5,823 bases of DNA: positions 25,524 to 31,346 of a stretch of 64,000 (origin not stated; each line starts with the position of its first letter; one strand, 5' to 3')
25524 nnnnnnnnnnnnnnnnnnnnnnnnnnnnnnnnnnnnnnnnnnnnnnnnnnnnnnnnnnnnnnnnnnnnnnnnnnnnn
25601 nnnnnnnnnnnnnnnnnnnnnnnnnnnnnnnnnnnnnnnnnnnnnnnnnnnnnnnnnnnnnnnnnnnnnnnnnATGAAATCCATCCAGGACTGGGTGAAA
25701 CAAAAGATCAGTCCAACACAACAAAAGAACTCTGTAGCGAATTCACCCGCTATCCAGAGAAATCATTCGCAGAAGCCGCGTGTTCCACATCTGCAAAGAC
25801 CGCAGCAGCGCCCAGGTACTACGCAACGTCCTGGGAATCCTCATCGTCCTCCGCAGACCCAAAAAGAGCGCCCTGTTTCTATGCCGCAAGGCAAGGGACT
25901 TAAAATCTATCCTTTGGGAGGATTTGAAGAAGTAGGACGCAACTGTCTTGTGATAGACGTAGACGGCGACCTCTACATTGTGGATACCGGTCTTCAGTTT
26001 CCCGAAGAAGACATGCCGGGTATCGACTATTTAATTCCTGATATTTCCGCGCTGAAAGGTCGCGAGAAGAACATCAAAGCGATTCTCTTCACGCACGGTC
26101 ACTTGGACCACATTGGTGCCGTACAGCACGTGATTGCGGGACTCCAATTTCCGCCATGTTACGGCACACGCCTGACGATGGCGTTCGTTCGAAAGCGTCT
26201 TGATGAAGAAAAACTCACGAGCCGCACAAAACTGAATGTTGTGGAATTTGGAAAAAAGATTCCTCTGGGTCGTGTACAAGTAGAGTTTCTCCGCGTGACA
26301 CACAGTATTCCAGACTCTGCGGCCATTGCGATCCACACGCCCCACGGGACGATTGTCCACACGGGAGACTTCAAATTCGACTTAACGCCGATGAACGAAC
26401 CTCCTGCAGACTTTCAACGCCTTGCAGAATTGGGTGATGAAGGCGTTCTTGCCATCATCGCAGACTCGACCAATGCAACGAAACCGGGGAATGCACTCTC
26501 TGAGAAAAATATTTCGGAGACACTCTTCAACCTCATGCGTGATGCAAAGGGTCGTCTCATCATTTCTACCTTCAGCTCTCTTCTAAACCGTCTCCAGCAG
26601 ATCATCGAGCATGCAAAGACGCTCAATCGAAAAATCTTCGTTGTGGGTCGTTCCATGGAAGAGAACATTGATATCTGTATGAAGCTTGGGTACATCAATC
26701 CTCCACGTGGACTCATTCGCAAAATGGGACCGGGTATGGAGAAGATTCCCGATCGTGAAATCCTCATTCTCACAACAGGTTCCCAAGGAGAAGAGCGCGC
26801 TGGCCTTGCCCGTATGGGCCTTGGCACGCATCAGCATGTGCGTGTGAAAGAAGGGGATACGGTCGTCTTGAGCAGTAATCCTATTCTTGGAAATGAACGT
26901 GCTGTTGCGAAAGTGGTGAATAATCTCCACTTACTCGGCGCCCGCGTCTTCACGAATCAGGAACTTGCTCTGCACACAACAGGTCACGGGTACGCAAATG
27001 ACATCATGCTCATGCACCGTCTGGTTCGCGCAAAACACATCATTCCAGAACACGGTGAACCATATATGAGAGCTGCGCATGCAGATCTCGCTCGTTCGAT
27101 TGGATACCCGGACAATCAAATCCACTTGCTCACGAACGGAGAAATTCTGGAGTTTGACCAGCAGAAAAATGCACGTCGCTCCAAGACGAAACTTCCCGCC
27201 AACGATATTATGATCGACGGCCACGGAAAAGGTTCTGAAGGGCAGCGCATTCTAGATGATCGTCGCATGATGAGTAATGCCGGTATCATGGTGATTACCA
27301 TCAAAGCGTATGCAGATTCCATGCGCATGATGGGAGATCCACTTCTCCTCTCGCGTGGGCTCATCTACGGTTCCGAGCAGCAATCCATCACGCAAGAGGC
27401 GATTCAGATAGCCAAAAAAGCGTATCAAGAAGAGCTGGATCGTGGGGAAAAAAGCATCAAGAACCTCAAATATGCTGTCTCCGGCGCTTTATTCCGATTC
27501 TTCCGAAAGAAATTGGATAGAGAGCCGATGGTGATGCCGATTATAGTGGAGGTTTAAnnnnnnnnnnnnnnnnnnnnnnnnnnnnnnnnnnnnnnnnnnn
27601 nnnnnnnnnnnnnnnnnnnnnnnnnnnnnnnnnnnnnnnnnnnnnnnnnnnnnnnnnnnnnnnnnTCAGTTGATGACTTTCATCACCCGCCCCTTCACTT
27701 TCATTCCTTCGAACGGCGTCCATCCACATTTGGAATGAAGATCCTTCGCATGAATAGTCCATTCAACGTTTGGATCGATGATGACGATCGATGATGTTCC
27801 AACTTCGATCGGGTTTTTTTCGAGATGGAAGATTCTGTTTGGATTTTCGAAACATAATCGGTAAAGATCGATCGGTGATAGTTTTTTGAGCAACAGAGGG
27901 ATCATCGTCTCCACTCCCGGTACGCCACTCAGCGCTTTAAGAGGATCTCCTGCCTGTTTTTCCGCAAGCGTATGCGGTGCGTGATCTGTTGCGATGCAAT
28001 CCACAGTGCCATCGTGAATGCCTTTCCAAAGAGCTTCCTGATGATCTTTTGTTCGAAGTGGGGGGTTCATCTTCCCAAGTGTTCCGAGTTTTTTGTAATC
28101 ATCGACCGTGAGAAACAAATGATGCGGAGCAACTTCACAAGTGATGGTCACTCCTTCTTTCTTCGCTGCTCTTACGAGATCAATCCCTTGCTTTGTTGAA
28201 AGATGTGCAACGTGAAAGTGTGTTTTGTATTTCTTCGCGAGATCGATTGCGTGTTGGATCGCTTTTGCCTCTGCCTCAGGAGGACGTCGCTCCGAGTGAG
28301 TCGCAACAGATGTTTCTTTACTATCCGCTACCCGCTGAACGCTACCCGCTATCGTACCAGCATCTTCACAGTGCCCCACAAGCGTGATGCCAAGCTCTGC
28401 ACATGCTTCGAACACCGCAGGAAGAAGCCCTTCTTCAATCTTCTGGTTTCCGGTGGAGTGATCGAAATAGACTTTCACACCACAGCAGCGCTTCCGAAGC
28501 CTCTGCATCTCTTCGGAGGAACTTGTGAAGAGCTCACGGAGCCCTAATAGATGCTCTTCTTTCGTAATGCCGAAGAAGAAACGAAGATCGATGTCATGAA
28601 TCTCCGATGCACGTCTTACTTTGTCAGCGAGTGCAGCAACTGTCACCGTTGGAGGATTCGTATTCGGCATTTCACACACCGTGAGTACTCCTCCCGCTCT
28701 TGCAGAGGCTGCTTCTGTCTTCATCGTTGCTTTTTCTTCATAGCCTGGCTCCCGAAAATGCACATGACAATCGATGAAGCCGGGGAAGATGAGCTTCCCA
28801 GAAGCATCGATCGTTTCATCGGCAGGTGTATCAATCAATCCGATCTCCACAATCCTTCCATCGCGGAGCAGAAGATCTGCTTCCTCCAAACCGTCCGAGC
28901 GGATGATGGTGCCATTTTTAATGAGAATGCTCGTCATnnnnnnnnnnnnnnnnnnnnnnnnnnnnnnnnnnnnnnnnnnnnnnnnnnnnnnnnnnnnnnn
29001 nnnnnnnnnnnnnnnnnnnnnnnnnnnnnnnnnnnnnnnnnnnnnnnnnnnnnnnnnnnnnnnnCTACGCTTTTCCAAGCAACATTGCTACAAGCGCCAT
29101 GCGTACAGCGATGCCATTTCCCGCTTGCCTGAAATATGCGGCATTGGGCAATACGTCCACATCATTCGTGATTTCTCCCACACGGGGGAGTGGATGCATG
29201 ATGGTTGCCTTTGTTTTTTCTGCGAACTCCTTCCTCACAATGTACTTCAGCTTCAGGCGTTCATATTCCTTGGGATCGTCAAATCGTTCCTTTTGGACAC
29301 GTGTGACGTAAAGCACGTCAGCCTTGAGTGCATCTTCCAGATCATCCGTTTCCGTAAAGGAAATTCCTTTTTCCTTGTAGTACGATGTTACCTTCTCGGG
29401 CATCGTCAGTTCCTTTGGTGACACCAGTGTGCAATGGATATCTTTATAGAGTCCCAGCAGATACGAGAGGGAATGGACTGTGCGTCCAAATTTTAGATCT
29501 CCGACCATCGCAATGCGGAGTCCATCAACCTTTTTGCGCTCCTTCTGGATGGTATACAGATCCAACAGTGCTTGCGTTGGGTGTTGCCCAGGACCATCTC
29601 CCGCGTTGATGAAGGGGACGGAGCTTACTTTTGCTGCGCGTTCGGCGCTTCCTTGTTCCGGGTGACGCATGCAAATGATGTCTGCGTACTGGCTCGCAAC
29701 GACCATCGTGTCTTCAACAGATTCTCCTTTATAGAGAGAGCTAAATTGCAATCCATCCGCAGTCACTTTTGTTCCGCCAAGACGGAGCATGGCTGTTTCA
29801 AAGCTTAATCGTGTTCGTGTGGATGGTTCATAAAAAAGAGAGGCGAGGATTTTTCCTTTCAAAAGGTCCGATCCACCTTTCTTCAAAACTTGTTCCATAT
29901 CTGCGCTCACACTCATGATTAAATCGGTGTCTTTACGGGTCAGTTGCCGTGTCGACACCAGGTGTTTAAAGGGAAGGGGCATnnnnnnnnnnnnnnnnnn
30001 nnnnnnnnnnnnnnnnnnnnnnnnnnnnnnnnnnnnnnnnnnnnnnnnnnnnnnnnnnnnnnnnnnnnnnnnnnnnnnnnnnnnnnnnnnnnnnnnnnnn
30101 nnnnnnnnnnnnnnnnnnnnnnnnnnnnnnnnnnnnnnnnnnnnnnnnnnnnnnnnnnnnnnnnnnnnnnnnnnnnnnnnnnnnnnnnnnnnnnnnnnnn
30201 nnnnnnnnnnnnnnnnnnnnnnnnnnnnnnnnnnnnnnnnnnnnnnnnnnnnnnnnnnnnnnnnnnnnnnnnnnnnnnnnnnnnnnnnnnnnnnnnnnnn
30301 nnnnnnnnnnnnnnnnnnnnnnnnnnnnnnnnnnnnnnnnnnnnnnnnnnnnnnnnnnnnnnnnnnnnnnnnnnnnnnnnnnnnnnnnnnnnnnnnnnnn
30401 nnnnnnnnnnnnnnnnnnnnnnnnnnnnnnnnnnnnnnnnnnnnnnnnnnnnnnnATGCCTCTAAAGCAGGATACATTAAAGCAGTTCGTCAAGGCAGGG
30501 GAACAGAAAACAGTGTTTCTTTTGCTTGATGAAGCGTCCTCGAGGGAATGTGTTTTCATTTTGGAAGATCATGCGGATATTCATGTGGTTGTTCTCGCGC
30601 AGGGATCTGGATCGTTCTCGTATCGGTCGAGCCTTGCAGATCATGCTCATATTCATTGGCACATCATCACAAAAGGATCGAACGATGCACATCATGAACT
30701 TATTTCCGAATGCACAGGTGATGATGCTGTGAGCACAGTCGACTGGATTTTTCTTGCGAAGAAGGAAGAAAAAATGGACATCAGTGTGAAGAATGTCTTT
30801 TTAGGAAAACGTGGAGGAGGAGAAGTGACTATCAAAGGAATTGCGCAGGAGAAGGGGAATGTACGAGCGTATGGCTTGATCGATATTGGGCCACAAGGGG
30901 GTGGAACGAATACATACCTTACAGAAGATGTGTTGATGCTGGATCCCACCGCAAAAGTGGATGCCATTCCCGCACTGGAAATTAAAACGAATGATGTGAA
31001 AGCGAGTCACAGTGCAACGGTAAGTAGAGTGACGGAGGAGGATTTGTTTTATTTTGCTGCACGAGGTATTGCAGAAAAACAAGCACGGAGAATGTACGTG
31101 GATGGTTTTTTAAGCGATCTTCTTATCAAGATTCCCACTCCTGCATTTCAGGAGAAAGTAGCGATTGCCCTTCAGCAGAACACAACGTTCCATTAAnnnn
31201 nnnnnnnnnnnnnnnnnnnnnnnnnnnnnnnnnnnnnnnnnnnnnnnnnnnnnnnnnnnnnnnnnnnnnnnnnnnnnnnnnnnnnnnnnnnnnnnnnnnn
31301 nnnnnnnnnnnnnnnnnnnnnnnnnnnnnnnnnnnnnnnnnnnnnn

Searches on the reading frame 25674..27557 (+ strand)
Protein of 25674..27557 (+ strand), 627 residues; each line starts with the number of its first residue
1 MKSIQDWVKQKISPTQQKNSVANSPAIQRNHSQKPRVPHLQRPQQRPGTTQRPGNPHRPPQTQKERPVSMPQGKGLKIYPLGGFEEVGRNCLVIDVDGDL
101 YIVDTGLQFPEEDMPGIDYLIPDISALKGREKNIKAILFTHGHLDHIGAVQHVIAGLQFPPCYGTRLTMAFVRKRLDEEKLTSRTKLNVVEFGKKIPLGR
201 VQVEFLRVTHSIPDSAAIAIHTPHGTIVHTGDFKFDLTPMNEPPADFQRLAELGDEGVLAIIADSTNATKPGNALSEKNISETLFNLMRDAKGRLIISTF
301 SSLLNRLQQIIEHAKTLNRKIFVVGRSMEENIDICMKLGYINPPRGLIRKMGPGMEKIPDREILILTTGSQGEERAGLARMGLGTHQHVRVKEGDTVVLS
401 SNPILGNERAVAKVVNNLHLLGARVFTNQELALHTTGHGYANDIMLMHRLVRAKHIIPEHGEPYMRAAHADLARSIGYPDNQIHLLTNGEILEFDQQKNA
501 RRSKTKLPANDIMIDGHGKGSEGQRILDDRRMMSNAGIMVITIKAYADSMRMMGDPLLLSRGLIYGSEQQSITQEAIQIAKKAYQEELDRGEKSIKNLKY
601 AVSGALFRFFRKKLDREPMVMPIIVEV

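Call 50: search_protein_families(library=pfam, proteins=[window:25674-27557:+], max_evalue=0.0001)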
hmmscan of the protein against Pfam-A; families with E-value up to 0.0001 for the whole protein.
window:25674-27557:+ (627 aa): 5 families
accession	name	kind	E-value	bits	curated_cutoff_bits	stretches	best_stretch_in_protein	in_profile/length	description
PF22505.1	RNase_J_b_CASP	-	1.5e-40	138.3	27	1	292-418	1-126/126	Ribonuclease J, beta-CASP domain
PF17770.6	RNase_J_C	-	3.8e-18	66.8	23.8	1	526-627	1-102/102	Ribonuclease J C-terminal domain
PF00753.33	Lactamase_B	-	3.1e-16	60.3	22.7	1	88-236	5-153/196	Metallo-beta-lactamase superfamily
PF12706.13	Lactamase_B_2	-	8.5e-09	35.7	27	1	131-234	26-144/200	Beta-lactamase superfamily domain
PF07521.17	RMMBL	-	5.3e-05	23.6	21.6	0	434-475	13-55/63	Zn-dependent metallo-hydrolase RNA specificity domain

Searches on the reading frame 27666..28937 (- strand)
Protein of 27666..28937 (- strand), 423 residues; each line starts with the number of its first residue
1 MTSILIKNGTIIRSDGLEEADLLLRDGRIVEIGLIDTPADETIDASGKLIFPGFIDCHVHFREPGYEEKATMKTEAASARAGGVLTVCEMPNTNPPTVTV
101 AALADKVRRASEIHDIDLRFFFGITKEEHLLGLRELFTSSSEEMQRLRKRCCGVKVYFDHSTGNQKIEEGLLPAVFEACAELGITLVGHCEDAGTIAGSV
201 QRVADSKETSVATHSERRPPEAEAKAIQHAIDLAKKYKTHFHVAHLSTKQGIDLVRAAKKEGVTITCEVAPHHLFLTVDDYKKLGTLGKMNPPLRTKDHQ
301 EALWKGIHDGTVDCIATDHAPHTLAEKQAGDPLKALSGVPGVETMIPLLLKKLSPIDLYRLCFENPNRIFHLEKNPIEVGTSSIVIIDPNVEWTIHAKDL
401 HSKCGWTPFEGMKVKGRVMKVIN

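Call 50: search_protein_families(library=pfam, proteins=[window:27666-28937:-], max_evalue=0.0001)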
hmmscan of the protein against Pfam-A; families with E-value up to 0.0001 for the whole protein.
window:27666-28937:- (423 aa): 4 families
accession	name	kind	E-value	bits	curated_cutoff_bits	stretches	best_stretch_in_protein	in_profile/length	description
PF01979.26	Amidohydro_1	-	9.1e-19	68.3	25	1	50-422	2-339/345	Amidohydrolase family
PF07969.17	Amidohydro_3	-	3.1e-07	30.7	29.7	1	41-76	1-35/472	Amidohydrolase family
PF12890.13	DHOase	-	5.3e-06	27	21.2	0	47-95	1-38/142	Dihydro-orotase-like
PF19799.5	DUF6282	-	7.4e-05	23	26.8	0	225-288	127-192/196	Family of unknown function (DUF6282)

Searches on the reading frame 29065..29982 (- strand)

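Call 37: search_protein_families(library=pfam, proteins=[window:29065-29982:-], max_evalue=0.0001)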
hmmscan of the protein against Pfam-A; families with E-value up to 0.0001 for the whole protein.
window:29065-29982:- (305 aa): 2 families
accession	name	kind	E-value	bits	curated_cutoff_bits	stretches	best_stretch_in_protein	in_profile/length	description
PF02729.26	OTCace_N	-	2e-45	154.9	29.9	1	6-146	1-147/148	Aspartate/ornithine carbamoyltransferase, carbamoyl-P binding domain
PF00185.30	OTCace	-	4.5e-27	95.4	29.4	1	153-300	1-156/157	Aspartate/ornithine carbamoyltransferase, Asp/Orn binding domain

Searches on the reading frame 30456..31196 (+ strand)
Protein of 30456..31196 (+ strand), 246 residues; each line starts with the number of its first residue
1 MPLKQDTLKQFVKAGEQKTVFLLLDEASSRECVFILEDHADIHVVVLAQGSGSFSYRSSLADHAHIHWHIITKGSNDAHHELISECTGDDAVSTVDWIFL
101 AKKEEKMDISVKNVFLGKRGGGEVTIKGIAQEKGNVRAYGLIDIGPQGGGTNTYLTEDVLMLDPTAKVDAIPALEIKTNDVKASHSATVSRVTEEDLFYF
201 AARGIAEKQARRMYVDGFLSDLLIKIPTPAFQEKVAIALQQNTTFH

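Call 50: search_protein_families(library=pfam, proteins=[window:30456-31196:+], max_evalue=0.0001)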
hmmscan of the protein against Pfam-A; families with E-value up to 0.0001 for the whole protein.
window:30456-31196:+ (246 aa): 1 family
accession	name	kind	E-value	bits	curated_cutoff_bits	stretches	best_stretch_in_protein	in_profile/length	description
PF01458.23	SUFBD_core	-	6.8e-43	147.2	27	1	34-218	44-232/232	SUF system FeS cluster assembly, SufBD core domain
